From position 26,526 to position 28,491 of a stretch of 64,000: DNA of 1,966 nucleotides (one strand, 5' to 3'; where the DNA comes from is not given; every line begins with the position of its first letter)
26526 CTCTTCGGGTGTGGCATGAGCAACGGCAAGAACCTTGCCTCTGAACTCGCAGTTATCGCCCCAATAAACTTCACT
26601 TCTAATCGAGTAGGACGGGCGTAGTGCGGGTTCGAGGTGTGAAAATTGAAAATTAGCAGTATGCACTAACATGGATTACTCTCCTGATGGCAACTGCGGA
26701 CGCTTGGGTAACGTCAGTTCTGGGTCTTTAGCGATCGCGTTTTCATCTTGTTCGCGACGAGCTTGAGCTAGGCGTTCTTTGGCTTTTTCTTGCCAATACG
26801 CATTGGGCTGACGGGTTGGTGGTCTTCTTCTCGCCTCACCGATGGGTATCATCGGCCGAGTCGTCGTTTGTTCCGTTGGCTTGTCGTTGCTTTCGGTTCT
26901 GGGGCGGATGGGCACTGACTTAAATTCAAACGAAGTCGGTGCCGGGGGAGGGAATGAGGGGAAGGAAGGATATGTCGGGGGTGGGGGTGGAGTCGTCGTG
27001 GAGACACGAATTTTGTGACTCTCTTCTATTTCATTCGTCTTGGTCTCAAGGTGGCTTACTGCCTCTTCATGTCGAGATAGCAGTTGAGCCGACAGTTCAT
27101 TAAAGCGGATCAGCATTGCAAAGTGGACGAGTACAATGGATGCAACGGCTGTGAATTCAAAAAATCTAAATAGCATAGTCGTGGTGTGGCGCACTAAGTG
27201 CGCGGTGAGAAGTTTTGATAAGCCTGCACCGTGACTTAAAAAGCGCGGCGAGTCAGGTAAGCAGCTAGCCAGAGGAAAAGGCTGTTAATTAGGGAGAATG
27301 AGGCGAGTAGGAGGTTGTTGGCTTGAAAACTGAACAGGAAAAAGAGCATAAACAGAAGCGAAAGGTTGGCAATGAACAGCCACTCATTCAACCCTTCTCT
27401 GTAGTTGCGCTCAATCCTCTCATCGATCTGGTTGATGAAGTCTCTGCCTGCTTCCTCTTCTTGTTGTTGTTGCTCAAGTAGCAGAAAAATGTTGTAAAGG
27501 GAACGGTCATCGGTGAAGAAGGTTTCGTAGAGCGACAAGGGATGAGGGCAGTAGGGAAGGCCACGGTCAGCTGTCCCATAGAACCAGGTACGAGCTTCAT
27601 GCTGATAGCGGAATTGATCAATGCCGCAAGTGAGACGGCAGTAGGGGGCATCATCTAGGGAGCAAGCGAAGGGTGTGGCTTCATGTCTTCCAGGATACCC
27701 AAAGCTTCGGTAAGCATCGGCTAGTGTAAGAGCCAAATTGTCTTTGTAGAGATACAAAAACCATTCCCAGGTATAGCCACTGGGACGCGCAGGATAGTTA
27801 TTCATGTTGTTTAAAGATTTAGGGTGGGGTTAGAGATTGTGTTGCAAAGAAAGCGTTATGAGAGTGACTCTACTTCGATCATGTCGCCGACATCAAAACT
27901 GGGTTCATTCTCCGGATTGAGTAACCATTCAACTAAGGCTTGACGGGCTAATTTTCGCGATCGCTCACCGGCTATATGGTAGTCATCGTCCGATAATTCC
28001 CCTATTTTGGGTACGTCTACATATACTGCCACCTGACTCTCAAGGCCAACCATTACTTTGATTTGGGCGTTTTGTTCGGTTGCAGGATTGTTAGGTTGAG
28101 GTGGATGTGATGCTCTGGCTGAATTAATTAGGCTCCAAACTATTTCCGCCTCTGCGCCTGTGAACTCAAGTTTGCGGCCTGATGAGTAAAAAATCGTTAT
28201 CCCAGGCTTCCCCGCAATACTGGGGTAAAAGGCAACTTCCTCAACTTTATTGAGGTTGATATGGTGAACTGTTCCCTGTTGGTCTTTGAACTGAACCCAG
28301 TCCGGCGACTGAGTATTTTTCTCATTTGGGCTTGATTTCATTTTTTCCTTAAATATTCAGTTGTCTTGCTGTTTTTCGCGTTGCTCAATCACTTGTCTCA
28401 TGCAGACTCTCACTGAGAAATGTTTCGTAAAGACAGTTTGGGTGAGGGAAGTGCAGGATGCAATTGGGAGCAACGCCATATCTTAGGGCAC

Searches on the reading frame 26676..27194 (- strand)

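Call 34: search_protein_families(library=pfam, proteins=[window:26676-27194:-], max_evalue=0.1)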
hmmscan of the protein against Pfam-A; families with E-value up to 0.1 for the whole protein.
window:26676-27194:- (172 aa): 1 family
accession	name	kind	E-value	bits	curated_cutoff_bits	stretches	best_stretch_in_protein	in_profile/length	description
PF20237.3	DUF6594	-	0.078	13.3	30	0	24-62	13-51/238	Family of unknown function (DUF6594)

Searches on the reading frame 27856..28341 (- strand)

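Call 34: search_protein_families(library=pfam, proteins=[window:27856-28341:-], max_evalue=0.1)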
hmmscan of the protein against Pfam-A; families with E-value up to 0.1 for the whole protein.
window:27856-28341:- (161 aa): 2 families
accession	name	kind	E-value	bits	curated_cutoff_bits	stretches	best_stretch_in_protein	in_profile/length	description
PF00924.24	MS_channel_2nd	-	0.0028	18.2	20.2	0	12-31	20-39/68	Mechanosensitive ion channel, beta-domain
PF12897.13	Asp_aminotransf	-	0.047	12.9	27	1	9-68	202-263/421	Aspartate amino-transferase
